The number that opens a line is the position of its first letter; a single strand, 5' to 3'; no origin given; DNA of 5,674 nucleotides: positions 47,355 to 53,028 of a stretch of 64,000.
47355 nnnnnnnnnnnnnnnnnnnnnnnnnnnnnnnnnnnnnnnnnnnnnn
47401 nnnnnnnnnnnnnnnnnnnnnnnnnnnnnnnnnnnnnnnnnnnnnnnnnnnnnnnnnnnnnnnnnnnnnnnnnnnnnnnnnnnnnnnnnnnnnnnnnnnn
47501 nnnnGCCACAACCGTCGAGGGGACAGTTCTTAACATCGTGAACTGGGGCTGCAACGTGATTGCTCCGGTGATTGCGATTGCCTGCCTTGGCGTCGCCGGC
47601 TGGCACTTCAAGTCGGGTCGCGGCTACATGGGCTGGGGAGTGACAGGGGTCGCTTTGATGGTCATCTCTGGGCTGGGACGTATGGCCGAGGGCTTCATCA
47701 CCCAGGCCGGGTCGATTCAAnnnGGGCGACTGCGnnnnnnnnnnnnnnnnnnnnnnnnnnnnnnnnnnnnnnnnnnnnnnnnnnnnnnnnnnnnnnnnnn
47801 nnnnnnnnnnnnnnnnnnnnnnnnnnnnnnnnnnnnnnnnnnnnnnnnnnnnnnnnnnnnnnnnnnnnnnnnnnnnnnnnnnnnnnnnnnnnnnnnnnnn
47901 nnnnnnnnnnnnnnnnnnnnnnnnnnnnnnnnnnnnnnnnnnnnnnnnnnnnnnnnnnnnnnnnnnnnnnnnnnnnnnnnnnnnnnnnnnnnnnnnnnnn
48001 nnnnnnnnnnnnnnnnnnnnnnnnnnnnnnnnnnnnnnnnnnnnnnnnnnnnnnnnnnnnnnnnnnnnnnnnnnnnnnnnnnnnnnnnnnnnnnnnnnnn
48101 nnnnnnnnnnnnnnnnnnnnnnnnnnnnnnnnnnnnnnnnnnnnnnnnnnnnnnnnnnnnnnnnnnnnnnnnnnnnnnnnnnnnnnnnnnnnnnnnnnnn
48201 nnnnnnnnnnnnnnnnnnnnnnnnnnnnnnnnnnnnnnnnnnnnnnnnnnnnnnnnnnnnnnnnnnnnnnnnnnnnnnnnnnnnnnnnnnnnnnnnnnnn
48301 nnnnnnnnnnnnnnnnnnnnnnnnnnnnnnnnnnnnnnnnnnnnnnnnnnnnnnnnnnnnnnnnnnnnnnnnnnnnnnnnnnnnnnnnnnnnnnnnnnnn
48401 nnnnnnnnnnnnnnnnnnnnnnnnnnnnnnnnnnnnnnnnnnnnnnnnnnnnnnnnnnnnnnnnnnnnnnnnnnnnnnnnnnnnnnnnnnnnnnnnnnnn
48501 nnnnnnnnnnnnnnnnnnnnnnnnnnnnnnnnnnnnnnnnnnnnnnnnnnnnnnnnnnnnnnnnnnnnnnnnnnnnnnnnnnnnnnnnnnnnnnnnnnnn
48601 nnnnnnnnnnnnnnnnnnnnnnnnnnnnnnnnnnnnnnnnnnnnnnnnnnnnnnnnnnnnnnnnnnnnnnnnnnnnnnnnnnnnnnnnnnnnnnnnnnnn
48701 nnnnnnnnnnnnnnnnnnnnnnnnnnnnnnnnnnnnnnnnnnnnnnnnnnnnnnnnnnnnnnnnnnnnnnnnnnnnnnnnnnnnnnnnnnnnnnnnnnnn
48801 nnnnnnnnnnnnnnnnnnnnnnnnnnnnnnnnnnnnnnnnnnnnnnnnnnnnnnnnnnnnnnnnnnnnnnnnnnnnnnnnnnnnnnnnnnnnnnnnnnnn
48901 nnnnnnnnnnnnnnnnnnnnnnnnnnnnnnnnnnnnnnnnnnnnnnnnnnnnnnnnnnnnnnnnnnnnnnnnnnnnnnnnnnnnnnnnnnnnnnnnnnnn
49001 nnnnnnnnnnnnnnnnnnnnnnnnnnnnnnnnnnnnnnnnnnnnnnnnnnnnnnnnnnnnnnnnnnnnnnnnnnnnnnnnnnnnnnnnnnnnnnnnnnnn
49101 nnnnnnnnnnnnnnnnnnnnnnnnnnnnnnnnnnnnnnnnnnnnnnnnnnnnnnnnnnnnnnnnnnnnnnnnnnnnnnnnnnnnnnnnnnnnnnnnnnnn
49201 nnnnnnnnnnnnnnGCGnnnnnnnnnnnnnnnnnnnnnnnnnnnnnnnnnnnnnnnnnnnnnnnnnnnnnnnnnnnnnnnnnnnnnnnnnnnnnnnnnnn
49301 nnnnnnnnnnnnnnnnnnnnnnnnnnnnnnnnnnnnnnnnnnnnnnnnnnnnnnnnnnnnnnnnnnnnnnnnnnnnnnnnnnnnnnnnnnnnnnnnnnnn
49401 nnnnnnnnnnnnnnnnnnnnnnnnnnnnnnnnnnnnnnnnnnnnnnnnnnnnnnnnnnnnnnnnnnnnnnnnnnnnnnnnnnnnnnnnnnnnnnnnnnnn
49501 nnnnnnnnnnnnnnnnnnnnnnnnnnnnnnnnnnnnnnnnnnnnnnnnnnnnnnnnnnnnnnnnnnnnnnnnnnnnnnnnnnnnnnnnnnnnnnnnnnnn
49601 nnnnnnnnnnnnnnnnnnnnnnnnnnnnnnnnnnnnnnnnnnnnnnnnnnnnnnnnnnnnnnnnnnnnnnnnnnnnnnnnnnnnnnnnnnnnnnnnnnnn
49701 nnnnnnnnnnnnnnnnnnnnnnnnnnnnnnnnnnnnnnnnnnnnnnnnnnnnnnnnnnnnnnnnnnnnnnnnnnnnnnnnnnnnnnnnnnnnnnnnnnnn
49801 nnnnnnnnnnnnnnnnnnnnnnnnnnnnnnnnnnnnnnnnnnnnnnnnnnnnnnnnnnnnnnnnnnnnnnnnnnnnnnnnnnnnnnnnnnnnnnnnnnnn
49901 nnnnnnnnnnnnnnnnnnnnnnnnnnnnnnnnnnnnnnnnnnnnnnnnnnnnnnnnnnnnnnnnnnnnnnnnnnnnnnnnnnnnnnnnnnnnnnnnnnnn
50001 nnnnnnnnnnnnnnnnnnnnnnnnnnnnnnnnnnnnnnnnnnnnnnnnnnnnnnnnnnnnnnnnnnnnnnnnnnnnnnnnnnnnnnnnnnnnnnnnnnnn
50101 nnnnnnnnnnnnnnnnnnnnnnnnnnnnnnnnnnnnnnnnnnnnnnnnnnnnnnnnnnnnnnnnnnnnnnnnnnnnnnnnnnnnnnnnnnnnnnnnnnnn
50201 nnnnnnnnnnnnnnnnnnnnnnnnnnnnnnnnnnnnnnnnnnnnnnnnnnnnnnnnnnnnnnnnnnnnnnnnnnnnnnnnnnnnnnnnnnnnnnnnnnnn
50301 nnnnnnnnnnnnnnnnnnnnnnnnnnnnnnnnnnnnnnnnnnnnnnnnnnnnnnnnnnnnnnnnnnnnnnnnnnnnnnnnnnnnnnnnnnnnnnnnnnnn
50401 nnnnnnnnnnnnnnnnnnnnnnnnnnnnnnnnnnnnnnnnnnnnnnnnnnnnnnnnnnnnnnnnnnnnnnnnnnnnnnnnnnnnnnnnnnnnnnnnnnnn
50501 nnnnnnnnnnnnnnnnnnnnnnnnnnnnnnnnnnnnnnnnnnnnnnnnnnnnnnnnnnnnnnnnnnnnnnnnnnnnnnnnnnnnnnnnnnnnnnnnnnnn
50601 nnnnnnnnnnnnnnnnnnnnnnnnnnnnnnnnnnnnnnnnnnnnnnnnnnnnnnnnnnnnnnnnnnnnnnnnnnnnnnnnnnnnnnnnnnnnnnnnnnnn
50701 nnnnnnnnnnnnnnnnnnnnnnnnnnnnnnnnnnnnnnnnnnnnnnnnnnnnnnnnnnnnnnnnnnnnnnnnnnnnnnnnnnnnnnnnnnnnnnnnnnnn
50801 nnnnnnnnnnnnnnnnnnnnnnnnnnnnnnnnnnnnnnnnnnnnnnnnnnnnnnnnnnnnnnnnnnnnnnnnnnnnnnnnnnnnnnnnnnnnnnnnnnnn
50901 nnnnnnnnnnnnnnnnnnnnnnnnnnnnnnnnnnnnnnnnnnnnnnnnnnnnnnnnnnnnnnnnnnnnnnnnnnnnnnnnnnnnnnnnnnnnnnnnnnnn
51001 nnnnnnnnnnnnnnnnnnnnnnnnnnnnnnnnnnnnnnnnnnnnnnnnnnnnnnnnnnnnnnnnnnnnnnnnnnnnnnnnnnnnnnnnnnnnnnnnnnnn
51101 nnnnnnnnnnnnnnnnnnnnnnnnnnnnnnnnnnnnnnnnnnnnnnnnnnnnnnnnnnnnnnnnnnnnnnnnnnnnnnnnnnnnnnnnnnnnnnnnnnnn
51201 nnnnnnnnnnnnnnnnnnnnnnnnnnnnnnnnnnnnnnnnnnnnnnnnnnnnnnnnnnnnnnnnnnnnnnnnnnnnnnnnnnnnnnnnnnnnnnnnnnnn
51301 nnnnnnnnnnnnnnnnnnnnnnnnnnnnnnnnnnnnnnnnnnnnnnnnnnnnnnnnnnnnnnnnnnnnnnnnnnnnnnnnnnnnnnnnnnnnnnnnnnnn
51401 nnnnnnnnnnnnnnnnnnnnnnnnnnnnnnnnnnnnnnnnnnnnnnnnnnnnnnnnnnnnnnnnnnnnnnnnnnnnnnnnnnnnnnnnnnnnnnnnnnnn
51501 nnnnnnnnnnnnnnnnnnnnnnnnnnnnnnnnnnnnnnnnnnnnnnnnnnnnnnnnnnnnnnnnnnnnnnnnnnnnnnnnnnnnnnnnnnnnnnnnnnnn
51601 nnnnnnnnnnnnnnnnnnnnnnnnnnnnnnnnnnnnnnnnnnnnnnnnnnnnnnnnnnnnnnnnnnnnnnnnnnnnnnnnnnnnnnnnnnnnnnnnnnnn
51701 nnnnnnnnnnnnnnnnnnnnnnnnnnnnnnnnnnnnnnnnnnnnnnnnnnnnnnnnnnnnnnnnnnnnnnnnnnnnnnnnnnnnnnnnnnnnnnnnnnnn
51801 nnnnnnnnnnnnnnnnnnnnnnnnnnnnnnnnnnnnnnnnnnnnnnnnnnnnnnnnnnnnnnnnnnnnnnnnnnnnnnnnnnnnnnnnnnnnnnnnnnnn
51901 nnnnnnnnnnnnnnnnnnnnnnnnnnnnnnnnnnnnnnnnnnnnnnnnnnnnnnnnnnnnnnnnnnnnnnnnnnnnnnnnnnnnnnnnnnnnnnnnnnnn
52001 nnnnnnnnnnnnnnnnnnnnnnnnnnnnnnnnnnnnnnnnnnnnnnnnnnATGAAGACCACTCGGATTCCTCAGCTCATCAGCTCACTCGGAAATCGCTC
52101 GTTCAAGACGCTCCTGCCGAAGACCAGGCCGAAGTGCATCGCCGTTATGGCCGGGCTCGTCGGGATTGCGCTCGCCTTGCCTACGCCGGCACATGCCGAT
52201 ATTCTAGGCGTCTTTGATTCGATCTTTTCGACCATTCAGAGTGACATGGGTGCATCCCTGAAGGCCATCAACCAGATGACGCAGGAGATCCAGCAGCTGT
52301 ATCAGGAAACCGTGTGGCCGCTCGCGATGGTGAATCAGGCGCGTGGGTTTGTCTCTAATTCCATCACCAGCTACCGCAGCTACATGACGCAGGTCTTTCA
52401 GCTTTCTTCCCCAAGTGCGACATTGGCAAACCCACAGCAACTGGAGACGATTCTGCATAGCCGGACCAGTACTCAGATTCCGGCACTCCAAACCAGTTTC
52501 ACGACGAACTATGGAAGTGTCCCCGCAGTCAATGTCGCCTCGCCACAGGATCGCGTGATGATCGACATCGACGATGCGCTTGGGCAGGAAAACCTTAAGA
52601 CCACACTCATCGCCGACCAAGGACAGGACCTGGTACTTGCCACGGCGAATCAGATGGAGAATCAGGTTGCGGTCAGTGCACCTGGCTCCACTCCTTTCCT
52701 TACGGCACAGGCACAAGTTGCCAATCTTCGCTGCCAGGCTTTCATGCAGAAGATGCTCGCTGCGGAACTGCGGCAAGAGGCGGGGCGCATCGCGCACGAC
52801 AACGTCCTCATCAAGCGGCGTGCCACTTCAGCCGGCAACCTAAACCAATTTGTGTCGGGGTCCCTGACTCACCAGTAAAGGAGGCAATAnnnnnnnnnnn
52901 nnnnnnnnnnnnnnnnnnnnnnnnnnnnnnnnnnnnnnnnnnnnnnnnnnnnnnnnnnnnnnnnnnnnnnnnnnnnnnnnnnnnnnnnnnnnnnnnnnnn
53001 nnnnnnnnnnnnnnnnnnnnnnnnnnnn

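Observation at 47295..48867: Six VirB2-like pilin modules in three genes (1+3+2), including pilin concatemers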

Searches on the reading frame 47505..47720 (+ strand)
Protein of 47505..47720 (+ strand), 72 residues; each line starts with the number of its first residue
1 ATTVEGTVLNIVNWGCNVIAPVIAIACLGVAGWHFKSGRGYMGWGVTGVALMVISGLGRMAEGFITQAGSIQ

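Call 21: search_protein_representatives(alignment_id=A1)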
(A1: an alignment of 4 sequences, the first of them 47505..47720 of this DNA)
Query: 4 sequences, 71 profile positions. Proteins with E-value up to 0.001 (for the whole library): 393; up to 1e-10: 180; up to 1e-30: 3. The best 150 are listed.
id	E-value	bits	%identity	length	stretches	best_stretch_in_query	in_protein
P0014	1.3e-52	191.9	-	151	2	3-71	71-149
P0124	3.5e-34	132.9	-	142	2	2-71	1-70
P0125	5.0e-32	126.0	-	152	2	3-68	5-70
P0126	4.1e-28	113.4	-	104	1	2-71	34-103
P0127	1.6e-27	111.6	-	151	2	8-68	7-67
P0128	1.7e-27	111.4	-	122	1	2-71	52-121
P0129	4.3e-27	110.2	-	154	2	3-67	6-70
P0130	5.3e-27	109.9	-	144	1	2-71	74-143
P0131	5.5e-27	109.8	-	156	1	5-71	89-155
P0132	1.9e-26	108.1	-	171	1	2-71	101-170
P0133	2.3e-26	107.9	-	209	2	14-68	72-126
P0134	2.9e-26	107.5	-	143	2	5-68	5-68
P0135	5.1e-26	106.7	-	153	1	2-71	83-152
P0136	5.6e-26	106.6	-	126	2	2-71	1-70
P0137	7.4e-26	106.2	-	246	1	2-71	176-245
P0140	2.6e-25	104.5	-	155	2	8-67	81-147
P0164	7.5e-20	87.0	-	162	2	4-68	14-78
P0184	1.1e-16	76.8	-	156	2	7-69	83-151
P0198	3.3e-15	72.1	-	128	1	3-66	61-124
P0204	1.0e-14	70.5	-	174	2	6-68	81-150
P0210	1.7e-14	69.8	-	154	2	6-68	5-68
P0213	4.3e-14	68.5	-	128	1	5-65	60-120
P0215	5.1e-14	68.3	-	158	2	4-67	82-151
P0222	1.0e-13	67.3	-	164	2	7-68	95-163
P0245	1.8e-12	63.4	-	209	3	7-66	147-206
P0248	2.3e-12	63.0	-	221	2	2-66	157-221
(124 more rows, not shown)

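Call 67: list_cluster_members(proteins=[P0125, P0140, P0164, P0204, P0222, P0210, P0198, P0213, P0245, P0248])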
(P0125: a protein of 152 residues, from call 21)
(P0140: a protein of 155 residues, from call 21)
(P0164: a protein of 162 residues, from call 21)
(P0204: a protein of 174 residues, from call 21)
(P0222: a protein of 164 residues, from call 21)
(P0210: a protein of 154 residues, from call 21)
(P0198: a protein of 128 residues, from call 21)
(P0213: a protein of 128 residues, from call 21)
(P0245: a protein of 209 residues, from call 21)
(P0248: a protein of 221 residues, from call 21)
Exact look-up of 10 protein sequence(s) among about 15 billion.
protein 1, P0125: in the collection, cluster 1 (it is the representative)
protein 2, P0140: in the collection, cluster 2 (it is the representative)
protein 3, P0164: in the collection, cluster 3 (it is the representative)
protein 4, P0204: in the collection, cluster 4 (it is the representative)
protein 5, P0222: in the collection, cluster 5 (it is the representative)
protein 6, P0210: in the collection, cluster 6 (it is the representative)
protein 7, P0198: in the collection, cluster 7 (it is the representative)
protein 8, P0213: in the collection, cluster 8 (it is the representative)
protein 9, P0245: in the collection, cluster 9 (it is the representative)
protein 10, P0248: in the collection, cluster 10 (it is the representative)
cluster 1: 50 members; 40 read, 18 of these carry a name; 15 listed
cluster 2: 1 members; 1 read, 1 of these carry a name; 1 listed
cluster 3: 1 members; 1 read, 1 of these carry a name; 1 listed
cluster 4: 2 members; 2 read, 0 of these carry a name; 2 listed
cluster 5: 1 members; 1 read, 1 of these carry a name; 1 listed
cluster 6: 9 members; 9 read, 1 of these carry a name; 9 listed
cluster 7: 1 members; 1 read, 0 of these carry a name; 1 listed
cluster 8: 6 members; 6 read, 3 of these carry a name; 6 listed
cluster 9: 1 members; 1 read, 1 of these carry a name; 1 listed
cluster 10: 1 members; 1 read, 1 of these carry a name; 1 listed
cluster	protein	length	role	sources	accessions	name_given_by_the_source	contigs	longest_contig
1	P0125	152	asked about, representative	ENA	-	-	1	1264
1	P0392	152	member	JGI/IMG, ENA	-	hypothetical protein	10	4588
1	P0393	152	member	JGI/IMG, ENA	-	hypothetical protein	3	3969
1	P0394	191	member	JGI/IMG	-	hypothetical protein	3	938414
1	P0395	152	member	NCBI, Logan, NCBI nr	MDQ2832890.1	MAG: hypothetical protein M3Y50_03925 [Acidobacteriota bacterium] | hypothetical protein [Acidobacteriota bacterium]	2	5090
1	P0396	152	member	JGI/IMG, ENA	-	hypothetical protein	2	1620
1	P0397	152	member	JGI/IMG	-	hypothetical protein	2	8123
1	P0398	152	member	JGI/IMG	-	hypothetical protein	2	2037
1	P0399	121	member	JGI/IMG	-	hypothetical protein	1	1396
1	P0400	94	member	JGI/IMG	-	hypothetical protein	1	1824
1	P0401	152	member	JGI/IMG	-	hypothetical protein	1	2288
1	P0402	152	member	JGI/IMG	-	hypothetical protein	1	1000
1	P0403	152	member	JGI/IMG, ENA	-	hypothetical protein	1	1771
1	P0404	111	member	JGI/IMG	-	hypothetical protein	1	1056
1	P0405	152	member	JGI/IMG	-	hypothetical protein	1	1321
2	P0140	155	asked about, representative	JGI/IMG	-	hypothetical protein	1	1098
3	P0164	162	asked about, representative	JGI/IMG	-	hypothetical protein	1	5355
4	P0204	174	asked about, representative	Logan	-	-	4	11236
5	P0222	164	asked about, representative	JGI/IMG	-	hypothetical protein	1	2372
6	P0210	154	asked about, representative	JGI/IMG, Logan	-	-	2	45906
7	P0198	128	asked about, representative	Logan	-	-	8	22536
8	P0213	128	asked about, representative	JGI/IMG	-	hypothetical protein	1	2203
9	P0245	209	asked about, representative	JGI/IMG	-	hypothetical protein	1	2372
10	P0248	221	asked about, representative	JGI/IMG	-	hypothetical protein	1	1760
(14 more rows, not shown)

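Call 68: find_encoding_contigs(protein=P0210, flank=8000, max_places=2)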
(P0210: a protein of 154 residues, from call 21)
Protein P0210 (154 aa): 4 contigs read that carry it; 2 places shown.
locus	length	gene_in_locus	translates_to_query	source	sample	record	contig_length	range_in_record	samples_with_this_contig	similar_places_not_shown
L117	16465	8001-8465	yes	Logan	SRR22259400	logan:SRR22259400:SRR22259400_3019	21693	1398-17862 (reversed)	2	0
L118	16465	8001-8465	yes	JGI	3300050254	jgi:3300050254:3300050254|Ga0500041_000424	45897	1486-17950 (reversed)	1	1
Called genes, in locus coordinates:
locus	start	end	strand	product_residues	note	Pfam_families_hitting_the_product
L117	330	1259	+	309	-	PF00004:AAA, PF07724:AAA_2 (faint), PF07726:AAA_3 (faint), PF07728:AAA_5 (weak)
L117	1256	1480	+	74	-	-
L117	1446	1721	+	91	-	PF01464:SLT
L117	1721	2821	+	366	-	-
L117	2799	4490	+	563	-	PF03743:TrbI (weak)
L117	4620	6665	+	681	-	PF00158:Sigma54_activat (faint), PF05496:RuvB_N (faint), PF01078:Mg_chelatase (faint), PF01695:IstB_IS21 (faint), PF00004:AAA, PF07728:AAA_5, PF13173:AAA_14 (weak), PF00004:AAA, +8 more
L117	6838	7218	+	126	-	-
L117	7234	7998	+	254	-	-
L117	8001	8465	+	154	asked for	-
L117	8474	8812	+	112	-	-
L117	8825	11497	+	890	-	PF19044:P-loop_TraG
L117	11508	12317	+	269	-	-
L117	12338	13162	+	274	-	-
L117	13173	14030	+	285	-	-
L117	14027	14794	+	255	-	-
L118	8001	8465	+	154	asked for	-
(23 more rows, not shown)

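Call 72: find_encoding_contigs(protein=P0204, flank=3000, max_places=1)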
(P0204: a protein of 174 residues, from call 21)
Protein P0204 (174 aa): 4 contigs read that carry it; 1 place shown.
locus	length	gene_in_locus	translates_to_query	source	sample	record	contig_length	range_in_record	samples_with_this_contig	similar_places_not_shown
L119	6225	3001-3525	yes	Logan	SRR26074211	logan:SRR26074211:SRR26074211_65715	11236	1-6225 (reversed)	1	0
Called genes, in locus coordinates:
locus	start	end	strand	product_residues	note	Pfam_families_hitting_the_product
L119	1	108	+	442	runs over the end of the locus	-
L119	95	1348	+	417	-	PF03743:TrbI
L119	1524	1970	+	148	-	-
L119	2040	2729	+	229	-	-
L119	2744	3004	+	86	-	-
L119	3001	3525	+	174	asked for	-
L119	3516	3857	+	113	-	-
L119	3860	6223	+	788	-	?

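Call 73: find_encoding_contigs(protein=P0164, flank=3000, max_places=1)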
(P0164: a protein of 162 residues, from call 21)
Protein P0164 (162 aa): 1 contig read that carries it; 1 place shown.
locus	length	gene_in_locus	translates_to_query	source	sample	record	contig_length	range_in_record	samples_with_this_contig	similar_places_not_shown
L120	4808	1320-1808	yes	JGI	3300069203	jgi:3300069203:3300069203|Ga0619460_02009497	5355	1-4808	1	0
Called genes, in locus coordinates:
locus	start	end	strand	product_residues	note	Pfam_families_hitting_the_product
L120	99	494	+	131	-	-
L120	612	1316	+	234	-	-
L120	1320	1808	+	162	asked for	-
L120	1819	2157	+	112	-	-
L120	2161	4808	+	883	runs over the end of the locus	PF11130:TraC_F_IV (weak), PF19044:P-loop_TraG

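Call 74: find_encoding_contigs(protein=P0184, flank=3000, max_places=1)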
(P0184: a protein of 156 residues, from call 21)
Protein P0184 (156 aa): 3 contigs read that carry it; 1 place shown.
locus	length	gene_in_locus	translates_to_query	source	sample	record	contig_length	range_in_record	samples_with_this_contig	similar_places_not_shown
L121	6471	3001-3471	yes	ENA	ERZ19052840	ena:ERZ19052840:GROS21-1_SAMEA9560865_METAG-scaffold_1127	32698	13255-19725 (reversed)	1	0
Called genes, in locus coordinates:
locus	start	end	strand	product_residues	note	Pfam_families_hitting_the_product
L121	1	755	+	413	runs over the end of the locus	PF03743:TrbI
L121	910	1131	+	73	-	-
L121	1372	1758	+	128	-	-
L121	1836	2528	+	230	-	-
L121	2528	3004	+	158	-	-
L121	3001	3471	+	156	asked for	-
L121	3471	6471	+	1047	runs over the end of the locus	PF11130:TraC_F_IV, PF19044:P-loop_TraG, PF12846:AAA_10 (weak)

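Call 75: find_encoding_contigs(protein=P0215, flank=3000, max_places=1)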
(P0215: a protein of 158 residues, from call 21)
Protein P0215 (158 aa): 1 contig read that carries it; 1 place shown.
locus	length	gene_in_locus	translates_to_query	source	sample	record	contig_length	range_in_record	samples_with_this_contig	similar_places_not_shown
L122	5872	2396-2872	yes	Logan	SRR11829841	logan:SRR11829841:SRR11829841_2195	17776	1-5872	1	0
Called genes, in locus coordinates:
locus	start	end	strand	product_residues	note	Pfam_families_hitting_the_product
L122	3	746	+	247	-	?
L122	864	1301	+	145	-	-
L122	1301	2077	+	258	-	-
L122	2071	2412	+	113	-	-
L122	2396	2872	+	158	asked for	-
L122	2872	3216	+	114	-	-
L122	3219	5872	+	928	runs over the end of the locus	PF11130:TraC_F_IV (faint), PF19044:P-loop_TraG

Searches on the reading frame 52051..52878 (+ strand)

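Call 7: search_protein_families(library=pfam, proteins=[window:52051-52878:+], max_evalue=1)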
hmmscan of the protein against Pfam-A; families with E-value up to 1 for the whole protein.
window:52051-52878:+ (275 aa): 3 families
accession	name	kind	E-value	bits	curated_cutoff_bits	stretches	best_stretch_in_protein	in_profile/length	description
PF05778.17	Apo-CIII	-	0.1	12.7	34.1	1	87-115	28-56/69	Apolipoprotein CIII (Apo-CIII)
PF23500.1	DUF7133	-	0.18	11.5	27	1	63-199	165-301/385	Domain of unknown function (DUF7133)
PF13990.11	YjcZ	-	0.28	10.9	27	1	179-258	68-141/272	YjcZ-like protein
